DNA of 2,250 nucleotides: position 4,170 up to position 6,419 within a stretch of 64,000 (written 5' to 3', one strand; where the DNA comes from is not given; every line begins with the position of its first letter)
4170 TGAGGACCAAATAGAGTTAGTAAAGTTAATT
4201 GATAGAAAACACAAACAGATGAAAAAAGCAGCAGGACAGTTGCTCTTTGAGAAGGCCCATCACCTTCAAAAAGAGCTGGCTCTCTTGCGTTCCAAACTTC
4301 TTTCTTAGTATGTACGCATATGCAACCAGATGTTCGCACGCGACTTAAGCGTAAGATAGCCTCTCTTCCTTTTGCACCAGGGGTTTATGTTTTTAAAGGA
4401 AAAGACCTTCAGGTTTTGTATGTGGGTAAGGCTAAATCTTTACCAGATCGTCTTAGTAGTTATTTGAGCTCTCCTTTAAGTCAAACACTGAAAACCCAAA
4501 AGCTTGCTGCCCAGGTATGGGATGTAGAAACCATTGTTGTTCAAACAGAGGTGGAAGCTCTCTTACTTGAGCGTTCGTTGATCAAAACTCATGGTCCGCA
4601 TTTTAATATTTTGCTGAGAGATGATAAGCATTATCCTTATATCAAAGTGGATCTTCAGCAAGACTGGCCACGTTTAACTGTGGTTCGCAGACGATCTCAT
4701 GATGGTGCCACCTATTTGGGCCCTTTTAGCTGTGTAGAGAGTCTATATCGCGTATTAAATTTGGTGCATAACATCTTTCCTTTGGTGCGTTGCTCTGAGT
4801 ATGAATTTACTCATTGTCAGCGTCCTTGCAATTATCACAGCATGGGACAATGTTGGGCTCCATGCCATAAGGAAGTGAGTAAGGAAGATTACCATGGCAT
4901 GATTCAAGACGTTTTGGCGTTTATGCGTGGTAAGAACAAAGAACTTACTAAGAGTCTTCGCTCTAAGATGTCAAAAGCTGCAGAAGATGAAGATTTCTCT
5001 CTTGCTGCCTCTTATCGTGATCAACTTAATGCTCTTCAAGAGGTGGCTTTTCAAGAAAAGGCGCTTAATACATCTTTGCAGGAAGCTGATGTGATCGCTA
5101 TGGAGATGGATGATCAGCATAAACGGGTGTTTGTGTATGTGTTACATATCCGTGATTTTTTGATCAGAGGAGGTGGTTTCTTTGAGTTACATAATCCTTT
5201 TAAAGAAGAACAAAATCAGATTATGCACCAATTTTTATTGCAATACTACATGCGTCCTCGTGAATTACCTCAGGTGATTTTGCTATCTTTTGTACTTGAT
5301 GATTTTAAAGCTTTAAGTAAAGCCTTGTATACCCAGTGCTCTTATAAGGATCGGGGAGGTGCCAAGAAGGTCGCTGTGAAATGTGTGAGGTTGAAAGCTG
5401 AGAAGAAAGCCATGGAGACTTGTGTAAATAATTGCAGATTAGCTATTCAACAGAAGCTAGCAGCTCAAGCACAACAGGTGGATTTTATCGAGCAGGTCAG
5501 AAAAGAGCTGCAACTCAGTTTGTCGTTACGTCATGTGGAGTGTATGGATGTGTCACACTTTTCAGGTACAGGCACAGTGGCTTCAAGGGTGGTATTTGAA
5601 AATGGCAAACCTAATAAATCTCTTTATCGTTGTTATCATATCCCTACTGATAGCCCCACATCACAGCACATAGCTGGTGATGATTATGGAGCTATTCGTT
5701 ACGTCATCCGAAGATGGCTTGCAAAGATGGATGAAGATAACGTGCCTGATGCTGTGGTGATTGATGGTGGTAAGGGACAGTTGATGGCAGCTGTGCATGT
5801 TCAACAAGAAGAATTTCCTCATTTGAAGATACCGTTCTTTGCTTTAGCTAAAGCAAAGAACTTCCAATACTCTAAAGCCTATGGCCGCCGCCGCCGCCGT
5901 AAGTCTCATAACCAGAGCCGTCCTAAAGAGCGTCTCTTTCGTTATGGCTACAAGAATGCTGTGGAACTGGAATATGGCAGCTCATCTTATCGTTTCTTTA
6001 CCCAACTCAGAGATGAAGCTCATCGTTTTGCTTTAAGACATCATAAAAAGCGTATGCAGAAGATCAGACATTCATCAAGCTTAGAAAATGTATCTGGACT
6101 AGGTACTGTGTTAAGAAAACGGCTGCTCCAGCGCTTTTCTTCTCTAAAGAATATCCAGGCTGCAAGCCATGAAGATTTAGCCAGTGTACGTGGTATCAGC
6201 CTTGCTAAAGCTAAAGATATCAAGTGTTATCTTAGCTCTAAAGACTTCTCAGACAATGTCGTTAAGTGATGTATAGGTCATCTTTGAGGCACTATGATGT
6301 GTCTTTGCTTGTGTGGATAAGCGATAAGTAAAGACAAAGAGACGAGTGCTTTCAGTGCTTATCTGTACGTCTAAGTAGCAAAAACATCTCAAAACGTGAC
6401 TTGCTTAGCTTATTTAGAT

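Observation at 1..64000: Pervasive locus-unique short tandem direct repeats in spacers; repeats inside genes all have 3n unit lengths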

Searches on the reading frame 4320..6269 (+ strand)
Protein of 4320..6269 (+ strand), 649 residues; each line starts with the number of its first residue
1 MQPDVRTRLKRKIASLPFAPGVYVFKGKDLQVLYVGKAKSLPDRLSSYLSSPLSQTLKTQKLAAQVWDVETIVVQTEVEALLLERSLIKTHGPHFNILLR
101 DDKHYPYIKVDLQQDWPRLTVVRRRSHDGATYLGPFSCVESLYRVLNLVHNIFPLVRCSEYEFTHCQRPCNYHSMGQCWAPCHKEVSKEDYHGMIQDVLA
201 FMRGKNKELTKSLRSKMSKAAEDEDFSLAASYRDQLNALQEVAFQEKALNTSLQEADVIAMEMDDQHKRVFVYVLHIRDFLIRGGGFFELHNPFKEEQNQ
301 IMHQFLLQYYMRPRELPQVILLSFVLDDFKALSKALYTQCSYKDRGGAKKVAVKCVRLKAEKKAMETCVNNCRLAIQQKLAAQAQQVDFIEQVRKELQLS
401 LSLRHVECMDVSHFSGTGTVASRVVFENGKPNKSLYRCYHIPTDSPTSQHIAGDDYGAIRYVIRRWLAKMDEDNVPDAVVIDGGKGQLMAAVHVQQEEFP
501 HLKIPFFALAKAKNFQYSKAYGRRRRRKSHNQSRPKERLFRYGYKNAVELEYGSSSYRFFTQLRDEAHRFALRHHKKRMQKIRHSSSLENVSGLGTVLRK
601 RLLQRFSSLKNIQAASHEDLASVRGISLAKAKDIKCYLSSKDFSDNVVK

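Call 6: search_protein_families(library=ncbifam, proteins=[window:4320-6269:+], max_evalue=0.00001)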
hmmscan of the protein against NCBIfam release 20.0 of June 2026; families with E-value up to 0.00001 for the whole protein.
window:4320-6269:+ (649 aa): 15 families
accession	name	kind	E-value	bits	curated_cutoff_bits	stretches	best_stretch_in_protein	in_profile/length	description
TIGR00194.1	uvrC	equivalog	1.2e-135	453.4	285.45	1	9-618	1-573/574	excinuclease ABC subunit UvrC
NF011260.0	PRK14666.1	equivalog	1.9e-112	377.3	649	2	11-328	4-319/698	excinuclease ABC subunit C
NF001824.0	PRK00558.1-5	equivalog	5.4e-109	365.4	451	2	10-475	8-484/652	excinuclease ABC subunit UvrC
NF011263.0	PRK14669.1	equivalog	2.5e-107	360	1108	1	9-631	3-597/624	excinuclease ABC subunit C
NF011262.0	PRK14668.1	equivalog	4.5e-88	296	544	2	8-514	5-480/577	excinuclease ABC subunit C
NF011261.0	PRK14667.1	equivalog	9.8e-88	295.1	818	2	10-518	7-470/567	excinuclease ABC subunit C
NF011264.0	PRK14670.1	equivalog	8.7e-75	252.1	1021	1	7-641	6-592/602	excinuclease ABC subunit C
NF011266.0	PRK14672.1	equivalog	1.7e-65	221.6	1504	3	9-340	11-333/691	excinuclease ABC subunit C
NF005906.0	PRK07883.1-4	equivalog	1.1e-61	208.9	495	1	13-279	209-474/563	DEDD exonuclease domain-containing protein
NF005907.0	PRK07883.1-5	equivalog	5.6e-46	157.1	454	1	6-265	216-477/584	DEDD exonuclease domain-containing protein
NF005905.0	PRK07883.1-3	equivalog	5.6e-35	121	508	1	7-258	213-462/581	DEDD exonuclease domain-containing protein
NF005904.0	PRK07883.1-2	equivalog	1.3e-28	99.7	969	1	8-261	220-474/584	DEDD exonuclease domain-containing protein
NF005903.0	PRK07883.1-1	equivalog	7.9e-21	74.1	1038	1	7-267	235-492/642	DEDD exonuclease domain-containing protein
NF007833.0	PRK10545.1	equivalog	4.3e-13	49.1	367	1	8-202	23-213/289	excinuclease Cho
NF010337.0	PRK13766.1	equivalog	3.6e-06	25.4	610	1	570-639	706-776/781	Hef nuclease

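Call 7: find_related_loci(query=window:4320-6269:+, collection=genome_contigs, flank=10000)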
Query window:4320-6269:+ (649 aa) in genome_contigs; peptide patterns used: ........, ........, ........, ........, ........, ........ (x = any residue, [..] = any of these).
600 stretches matched a pattern (row limit reached: there are more); 546 encode a relative of the query (tblastn E <= 1e-3); the best 80 are kept; 80 distinct loci.
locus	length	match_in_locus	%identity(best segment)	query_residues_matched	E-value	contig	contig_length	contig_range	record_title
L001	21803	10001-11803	35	6-634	5e-109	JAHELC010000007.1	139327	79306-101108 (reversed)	MAG: Nitrospinaceae bacterium isolate Ww603 NODE_73_length_139327_cov_5.876887, whole genome shotgun sequence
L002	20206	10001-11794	36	9-634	1e-108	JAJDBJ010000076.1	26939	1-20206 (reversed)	MAG: Nitrospinaceae bacterium isolate OFTM368 OFTM368_75, whole genome shotgun sequence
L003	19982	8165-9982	34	9-641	2e-108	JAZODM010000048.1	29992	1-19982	MAG: Clostridia bacterium isolate T1900044751_TS20190417.MAGScoT_cleanbin_000135 SGB_2222_k141_3172949, whole genome sho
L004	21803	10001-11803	35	6-634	5e-108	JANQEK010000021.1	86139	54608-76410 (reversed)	MAG: Nitrospinaceae bacterium isolate PL23a_bin.2 k99_1541137, whole genome shotgun sequence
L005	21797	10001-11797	34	8-634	4e-108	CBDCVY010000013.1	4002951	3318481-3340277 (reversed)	MAG: Nitrospinaceae bacterium isolate b0709e44-287e-4b74-9289-be2073200a22 genome assembly, contig: contig_13, whole gen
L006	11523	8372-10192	35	6-640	1e-107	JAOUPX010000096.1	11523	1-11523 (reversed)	MAG: Nitrospinota bacterium isolate 8_1_Oct_SF_Bin69 8_1_Oct_SF_Bin69_scaffold_4154_c1, whole genome shotgun sequence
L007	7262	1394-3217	35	6-641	2e-106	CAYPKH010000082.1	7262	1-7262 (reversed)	MAG TPA_asm: uncultured Nitrospina sp. isolate binchicken_co61_41 genome assembly, contig: NODE_2131_length_7262_cov_10.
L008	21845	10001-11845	33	13-638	2e-106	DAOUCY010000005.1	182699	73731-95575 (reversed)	MAG TPA_asm: Anaerolineae bacterium isolate H89_877 17078, whole genome shotgun sequence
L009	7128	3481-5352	33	13-647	3e-106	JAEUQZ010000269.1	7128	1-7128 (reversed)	MAG: Anaerolineae bacterium isolate new MAG-264 NODE_269_length_7128_cov_3.591831, whole genome shotgun sequence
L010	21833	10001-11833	34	9-638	6e-106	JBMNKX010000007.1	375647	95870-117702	MAG: Bacillota bacterium isolate SBF912LR0HQ0172 contig_61313, whole genome shotgun sequence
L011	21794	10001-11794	35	12-632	2e-105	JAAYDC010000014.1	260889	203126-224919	MAG: Chloroflexota bacterium isolate AS06rmzACSIP_523 371313_AS06, whole genome shotgun sequence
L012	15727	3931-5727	34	9-639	8e-106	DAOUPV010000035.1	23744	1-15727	MAG TPA_asm: Clostridia bacterium isolate CSMAG_109 CSMAG_109_k141_4011124_length_23744_cov_35.8737, whole genome shotgu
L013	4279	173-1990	33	9-641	2e-106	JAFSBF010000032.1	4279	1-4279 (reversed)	MAG: Clostridia bacterium isolate RGIG2984 Goat_Rectum-3__c113482, whole genome shotgun sequence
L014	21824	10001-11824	34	9-634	2e-105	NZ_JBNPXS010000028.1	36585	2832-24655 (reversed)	Desulfitispora alkaliphila strain DSM 22410 Ga0373196_28, whole genome shotgun sequence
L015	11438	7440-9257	33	9-641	7e-105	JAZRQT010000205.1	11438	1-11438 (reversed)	MAG: Clostridia bacterium isolate T1900045360_YK20190050.MAGScoT_cleanbin_000043 SGB_6812_k141_2148569, whole genome sho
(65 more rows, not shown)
